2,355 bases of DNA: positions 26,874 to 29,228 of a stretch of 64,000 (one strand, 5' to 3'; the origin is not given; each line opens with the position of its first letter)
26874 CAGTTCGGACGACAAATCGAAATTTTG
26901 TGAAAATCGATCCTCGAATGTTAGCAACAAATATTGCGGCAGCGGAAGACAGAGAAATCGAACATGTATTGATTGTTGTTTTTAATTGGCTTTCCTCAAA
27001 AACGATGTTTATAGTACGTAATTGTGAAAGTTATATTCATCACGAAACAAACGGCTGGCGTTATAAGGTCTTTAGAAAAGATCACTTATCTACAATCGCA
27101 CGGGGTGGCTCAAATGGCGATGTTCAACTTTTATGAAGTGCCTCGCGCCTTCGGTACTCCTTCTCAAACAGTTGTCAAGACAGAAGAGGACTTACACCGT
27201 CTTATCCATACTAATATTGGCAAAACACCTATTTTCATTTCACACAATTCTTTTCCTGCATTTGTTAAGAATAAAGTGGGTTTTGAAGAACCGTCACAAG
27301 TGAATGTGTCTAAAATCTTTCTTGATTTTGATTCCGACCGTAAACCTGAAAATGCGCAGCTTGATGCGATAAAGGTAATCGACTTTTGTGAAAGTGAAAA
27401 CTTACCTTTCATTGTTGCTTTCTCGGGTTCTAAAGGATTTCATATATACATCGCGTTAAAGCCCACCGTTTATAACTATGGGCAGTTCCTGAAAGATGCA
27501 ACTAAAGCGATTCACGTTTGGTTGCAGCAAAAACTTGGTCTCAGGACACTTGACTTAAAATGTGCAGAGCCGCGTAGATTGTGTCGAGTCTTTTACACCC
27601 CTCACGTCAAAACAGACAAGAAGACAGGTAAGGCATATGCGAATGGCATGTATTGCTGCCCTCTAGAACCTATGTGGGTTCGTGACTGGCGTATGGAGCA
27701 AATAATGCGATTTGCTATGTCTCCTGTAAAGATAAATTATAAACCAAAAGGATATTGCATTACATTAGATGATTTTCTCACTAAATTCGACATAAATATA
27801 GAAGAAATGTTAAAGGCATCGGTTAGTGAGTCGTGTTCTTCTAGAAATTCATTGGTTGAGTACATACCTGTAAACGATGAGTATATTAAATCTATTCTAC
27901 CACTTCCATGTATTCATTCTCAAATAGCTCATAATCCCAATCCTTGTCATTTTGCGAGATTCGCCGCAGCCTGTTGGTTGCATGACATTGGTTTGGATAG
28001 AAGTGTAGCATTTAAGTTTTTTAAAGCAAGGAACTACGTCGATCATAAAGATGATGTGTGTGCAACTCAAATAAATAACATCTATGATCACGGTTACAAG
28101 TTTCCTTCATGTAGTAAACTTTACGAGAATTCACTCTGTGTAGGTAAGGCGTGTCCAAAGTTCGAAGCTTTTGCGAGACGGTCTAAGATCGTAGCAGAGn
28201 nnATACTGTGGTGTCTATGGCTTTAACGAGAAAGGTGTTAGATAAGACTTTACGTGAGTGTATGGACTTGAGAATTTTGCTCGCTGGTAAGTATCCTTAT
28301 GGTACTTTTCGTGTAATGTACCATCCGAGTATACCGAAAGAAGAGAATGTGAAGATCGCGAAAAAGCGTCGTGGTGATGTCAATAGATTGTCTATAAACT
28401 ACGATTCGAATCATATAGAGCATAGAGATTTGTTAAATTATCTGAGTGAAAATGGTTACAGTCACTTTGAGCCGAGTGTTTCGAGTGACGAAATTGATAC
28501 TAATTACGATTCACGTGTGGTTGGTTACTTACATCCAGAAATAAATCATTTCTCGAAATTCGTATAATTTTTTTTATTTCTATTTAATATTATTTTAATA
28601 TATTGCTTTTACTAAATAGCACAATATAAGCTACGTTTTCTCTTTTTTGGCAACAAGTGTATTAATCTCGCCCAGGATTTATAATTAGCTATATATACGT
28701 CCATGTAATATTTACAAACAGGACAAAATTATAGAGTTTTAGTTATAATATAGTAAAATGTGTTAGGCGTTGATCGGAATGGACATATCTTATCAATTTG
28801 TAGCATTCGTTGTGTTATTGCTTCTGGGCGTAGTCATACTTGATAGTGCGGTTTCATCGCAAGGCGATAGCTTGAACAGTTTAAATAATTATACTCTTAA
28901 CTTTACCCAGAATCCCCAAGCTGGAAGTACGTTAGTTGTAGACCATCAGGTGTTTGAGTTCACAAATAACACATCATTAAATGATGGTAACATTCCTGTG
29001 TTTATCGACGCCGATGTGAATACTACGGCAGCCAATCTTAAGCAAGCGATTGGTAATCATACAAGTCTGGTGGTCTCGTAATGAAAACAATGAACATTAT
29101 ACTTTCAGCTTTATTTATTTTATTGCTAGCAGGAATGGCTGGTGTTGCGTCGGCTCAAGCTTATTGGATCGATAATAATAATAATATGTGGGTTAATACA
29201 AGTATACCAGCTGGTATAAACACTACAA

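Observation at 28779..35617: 2178-aa secreted ConA-like + about 12 Ig-like MBG-like repeats (loose family call) + about 18 PKD-domain protein saturated with N-glycosylation sequons, with a coupled small partner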

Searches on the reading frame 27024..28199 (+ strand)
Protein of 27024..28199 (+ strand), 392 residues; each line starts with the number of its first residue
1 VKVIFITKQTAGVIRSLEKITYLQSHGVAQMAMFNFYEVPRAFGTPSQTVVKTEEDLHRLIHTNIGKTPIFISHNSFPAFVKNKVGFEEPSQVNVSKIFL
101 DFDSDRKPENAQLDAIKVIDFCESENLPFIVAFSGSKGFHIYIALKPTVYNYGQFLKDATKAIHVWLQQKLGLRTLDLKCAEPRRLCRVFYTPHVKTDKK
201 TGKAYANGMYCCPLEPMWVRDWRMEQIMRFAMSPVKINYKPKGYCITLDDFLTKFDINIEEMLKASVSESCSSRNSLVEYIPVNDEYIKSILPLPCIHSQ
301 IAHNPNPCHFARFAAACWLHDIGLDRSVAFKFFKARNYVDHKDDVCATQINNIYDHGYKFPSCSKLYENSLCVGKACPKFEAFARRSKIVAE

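Call 6: search_protein_families(library=pfam, proteins=[window:27024-28199:+], max_evalue=0.01)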
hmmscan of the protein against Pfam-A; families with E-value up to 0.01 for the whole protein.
window:27024-28199:+ (392 aa): 2 families
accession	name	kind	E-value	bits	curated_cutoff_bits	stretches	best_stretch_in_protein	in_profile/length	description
PF21686.3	LigD_Prim-Pol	-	0.0004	20.5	27.4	1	96-172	101-177/254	LigD, primase-polymerase domain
PF04104.19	DNA_primase_lrg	-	0.0051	16.6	22.4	1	283-378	100-205/266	Eukaryotic and archaeal DNA primase, large subunit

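Call 23: search_dna_similar(query=window:27024-28199:+, collection=phages, mode=protein, max_evalue=0.001)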
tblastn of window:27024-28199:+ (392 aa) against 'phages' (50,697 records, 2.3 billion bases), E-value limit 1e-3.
Records with a match: 14; places in all: 14; records where one place covers at least 80% of the query: 7.
Best place of each record, by identity: <60% 14.
By first word of the organism name: Bacillus 7; Haloarcula 5; Halovirus 2.
By host as written in the record: Haloarcula californiae 4; Haloarcula vallismortis 3; Bacillus cereus 3; Bacillus bogoriensis 2; Bacillus australimaris sKR4M-27 1; Bacillus cereus BC102p 1.
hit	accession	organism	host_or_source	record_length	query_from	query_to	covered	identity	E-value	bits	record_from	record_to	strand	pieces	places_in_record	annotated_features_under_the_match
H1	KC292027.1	Halovirus HCTV-5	Haloarcula californiae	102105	40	380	87%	23.0%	6e-13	77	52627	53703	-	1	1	96: hypothetical protein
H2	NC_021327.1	Halovirus HCTV-5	Haloarcula californiae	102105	40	380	87%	23.0%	6e-13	77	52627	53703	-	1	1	96: hypothetical protein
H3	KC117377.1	Haloarcula vallismortis tailed virus 1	Haloarcula vallismortis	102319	40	379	87%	21.8%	2e-13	78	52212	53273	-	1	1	100: hypothetical protein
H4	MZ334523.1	Haloarcula virus HVTV-2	Haloarcula vallismortis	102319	40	379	87%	21.8%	2e-13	78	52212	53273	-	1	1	DNA primase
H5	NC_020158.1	Haloarcula vallismortis tailed virus 1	Haloarcula vallismortis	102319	40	379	87%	21.8%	2e-13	78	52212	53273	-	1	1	100: hypothetical protein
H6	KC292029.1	Haloarcula californiae tailed virus 1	Haloarcula californiae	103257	36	379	88%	20.9%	8e-10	67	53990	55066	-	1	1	95: hypothetical protein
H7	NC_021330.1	Haloarcula californiae tailed virus 1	Haloarcula californiae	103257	36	379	88%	20.9%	8e-10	67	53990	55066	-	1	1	95: hypothetical protein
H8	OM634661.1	Bacillus phage vB_BauM_KLEB27-3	Bacillus australimaris sKR4M-27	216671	91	381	74%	24.3%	1e-7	60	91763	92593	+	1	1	putative DNA primase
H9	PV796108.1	Bacillus phage Edson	Bacillus cereus BC102p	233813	99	377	71%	23.4%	5e-5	52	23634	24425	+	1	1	hypothetical protein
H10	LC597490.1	Bacillus phage vB_BceM_WH1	Bacillus cereus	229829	99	377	71%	22.9%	2e-4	50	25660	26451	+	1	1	primase_gp048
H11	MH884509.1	Bacillus phage vB_BboS-125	Bacillus bogoriensis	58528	95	236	36%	30.1%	1e-6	57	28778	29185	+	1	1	DNA primase small subunit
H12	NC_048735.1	Bacillus phage vB_BboS-125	Bacillus bogoriensis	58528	95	236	36%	30.1%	1e-6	57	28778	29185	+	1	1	DNA primase small subunit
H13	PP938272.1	Bacillus phage PHBA67-T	Bacillus cereus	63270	95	198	27%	31.5%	2e-5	53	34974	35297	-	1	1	hypothetical protein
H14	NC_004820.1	Bacillus phage phBC6A51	Bacillus cereus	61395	95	198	27%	31.5%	3e-5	52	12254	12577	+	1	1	MCM domain family protein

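Call 54: find_related_loci(query=window:27024-28199:+, collection=viral_contigs, flank=10000)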
Query window:27024-28199:+ (392 aa) in viral_contigs; peptide patterns used: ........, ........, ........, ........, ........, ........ (x = any residue, [..] = any of these).
4 stretches matched a pattern, but none encodes a relative of the query by tblastn (E <= 1e-3).

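Call 67: find_related_loci(query=window:27114-28199:+, collection=metagenome_contigs, flank=10000)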
Query window:27114-28199:+ (362 aa) in metagenome_contigs; peptide patterns used: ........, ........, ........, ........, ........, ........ (x = any residue, [..] = any of these).
37 stretches matched a pattern, but none encodes a relative of the query by tblastn (E <= 1e-3).

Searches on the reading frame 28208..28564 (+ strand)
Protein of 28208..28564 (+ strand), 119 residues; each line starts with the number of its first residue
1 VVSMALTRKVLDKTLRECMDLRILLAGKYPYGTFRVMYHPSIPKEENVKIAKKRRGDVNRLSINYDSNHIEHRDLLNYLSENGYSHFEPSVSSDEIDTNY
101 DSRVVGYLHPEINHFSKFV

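Call 6: search_protein_families(library=pfam, proteins=[window:28208-28564:+], max_evalue=0.01)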
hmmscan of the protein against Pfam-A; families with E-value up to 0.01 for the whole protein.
window:28208-28564:+ (119 aa): 1 family
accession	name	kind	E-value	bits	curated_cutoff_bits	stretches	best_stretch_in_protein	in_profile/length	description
PF24534.1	HMA_PCA1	-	0.0092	16.1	24.5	0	57-82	35-60/68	PCA1 HMA heavy metal-associated domain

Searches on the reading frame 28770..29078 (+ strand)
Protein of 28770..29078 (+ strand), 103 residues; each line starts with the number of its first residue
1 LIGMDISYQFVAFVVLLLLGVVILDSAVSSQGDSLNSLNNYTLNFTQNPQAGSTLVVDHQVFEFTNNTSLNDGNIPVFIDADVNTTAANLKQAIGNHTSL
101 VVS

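Call 6: search_protein_families(library=pfam, proteins=[window:28770-29078:+], max_evalue=0.01)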
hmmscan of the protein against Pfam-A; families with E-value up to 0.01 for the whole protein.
window:28770-29078:+ (103 aa): 0 families

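Call 17: search_protein_families(library=pfam, proteins=[window:28779-29078:+], max_evalue=10)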
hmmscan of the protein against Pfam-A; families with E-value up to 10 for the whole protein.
window:28779-29078:+ (100 aa): 0 families

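Call 18: search_protein_families(library=ncbifam, proteins=[window:28779-29078:+], max_evalue=1)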
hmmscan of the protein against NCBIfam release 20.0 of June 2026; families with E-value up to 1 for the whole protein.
window:28779-29078:+ (100 aa): 1 family
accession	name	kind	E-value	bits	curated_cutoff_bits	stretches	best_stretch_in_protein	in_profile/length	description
NF011936.0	PRK15407.1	equivalog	0.04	12.6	423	1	44-98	108-165/440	lipopolysaccharide biosynthesis protein RfbH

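Call 35: find_homologous_proteins(query=window:28779-29078:+, max_evalue=0.01)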
Query window:28779-29078:+ (100 aa): 5 proteins with E <= 0.01 among 12 candidates.
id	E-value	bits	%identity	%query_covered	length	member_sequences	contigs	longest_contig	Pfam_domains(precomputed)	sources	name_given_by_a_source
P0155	5.8e-55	201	100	100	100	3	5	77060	-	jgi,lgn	jgi:dTDP-4-amino-4,6-dideoxygalactose transaminase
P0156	4.2e-39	150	72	100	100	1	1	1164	-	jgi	jgi:hypothetical protein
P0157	6.7e-39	149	72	100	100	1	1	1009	-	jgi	jgi:hypothetical protein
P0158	2.1e-36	141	70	100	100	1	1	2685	-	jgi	jgi:hypothetical protein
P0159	1.5e-16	78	46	99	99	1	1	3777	-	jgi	jgi:hypothetical protein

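Call 36: find_encoding_contigs(protein=P0155, flank=10000, max_places=6)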
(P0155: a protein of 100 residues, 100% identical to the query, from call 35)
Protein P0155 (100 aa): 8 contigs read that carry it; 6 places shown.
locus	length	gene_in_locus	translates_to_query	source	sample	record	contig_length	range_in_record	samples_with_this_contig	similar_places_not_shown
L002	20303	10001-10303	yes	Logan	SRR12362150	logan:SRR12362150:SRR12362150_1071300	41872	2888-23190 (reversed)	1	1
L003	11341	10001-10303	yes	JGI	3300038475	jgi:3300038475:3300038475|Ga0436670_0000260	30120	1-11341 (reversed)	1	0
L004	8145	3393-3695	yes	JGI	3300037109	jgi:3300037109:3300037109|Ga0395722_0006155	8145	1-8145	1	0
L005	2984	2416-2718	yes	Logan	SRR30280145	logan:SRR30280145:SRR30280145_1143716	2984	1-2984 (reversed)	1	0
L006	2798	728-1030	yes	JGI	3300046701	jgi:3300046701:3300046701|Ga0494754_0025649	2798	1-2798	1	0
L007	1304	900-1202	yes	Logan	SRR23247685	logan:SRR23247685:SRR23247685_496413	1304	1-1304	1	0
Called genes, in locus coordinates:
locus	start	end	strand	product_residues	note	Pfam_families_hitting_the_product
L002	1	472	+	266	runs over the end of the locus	PF05265:DUF723 (faint)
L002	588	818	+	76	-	-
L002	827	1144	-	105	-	-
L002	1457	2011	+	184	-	-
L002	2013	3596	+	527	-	PF01145:Band_7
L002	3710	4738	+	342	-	PF12705:PDDEXK_1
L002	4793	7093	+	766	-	PF01555:N6_N4_Mtase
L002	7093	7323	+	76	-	-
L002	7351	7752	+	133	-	-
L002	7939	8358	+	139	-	-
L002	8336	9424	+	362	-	-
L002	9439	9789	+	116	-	-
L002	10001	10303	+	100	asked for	-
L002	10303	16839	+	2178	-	PF18911:PKD_4, PF18911:PKD_4, PF00801:PKD, PF18911:PKD_4, PF00801:PKD, PF18911:PKD_4, PF00801:PKD, PF18911:PKD_4, +18 more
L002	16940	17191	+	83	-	-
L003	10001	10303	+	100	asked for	-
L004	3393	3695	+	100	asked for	-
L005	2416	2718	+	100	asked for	-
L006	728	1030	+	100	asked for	-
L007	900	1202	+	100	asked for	-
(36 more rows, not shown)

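Call 37: find_encoding_contigs(protein=P0159, flank=5000, max_places=4)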
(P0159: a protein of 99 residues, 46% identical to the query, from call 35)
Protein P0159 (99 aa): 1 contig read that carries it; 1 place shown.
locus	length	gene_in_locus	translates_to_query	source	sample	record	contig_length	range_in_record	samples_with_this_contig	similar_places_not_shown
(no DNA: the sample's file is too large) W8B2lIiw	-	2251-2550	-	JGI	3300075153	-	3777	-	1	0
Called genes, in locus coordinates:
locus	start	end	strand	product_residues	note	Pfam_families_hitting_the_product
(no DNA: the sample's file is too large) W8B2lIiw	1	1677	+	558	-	?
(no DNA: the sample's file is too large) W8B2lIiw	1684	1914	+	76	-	-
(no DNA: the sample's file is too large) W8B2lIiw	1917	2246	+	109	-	-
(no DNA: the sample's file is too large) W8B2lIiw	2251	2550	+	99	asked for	-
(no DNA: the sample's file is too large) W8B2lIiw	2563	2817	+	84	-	-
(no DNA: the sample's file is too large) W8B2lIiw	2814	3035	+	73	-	PF18905:DUF5661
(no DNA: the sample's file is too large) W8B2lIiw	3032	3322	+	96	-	-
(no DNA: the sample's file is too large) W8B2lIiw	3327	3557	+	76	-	-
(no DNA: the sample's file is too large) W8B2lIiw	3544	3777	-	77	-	?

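Call 38: find_encoding_contigs(protein=P0158, flank=5000, max_places=4)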
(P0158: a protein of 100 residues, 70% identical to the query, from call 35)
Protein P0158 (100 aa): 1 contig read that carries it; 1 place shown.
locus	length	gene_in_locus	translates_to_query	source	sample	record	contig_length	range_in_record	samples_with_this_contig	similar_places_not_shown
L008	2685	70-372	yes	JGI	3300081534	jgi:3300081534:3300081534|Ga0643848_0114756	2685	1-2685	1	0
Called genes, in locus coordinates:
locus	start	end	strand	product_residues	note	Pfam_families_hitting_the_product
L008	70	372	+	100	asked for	-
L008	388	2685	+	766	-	?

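Call 53: find_related_loci(query=window:28779-29078:+, collection=viral_contigs, flank=10000)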
Query window:28779-29078:+ (100 aa) in viral_contigs; peptide patterns used: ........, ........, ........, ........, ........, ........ (x = any residue, [..] = any of these).
18 stretches matched a pattern, but none encodes a relative of the query by tblastn (E <= 1e-3).

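Call 65: find_related_loci(query=A2, collection=metagenome_contigs, flank=10000)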
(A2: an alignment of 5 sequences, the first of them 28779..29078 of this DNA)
Query A2 (100 aa) in metagenome_contigs; peptide patterns used: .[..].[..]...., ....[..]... (x = any residue, [..] = any of these).
357 stretches matched a pattern, but none encodes a relative of the query by tblastn (E <= 1e-3).

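Call 83: search_solved_structures(query=A2, max_evalue=10)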
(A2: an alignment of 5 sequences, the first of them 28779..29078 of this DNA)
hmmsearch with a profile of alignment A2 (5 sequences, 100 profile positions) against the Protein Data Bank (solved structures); distinct sequences matched with E-value up to 10: 0.

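Call 89: search_dna_similar(query=window:28779-29078:+, collection=plasmids, mode=protein, max_evalue=1, max_rows=10)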
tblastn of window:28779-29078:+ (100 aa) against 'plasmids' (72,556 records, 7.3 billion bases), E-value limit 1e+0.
Records with a match: 8; places in all: 8; records where one place covers at least 80% of the query: 0.
Best place of each record, by identity: <60% 8.
By first word of the organism name: Streptomyces 8.
By predicted mobility (MOB-suite, as given by PLSDB): non-mobilizable 8.
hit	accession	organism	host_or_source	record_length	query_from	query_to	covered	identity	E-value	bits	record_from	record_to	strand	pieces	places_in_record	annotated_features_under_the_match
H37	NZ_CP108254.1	Streptomyces sp. NBC_00060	-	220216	22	99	78%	29.6%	2e-1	37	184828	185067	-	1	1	rfbH: lipopolysaccharide biosynthesis protein RfbH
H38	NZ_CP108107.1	Streptomyces sp. NBC_00224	-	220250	22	99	78%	29.6%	2e-1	37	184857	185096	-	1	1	rfbH: lipopolysaccharide biosynthesis protein RfbH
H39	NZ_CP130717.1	Streptomyces sp. NBC_00150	-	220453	22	99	78%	29.6%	2e-1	37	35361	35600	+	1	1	rfbH: lipopolysaccharide biosynthesis protein RfbH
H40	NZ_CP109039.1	Streptomyces sp. NBC_00648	-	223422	22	99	78%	29.6%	2e-1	37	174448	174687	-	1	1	rfbH: lipopolysaccharide biosynthesis protein RfbH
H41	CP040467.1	Streptomyces albidoflavus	Lolium arundinaceum,seeds,seed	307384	22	99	78%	29.6%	1e+0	35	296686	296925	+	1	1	rfbH: lipopolysaccharide biosynthesis protein RfbH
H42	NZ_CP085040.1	Streptomyces sp. WA1-19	Periplaneta americana,cell ...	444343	22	99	78%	29.6%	1e+0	35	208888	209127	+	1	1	rfbH: lipopolysaccharide biosynthesis protein RfbH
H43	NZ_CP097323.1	Streptomyces sp. RerS4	root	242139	59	99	41%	45.5%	1e-1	37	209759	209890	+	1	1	rfbH: lipopolysaccharide biosynthesis protein RfbH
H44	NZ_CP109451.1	Streptomyces sp. NBC_01471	-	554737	59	99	41%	45.5%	2e-1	37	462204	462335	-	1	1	rfbH: lipopolysaccharide biosynthesis protein RfbH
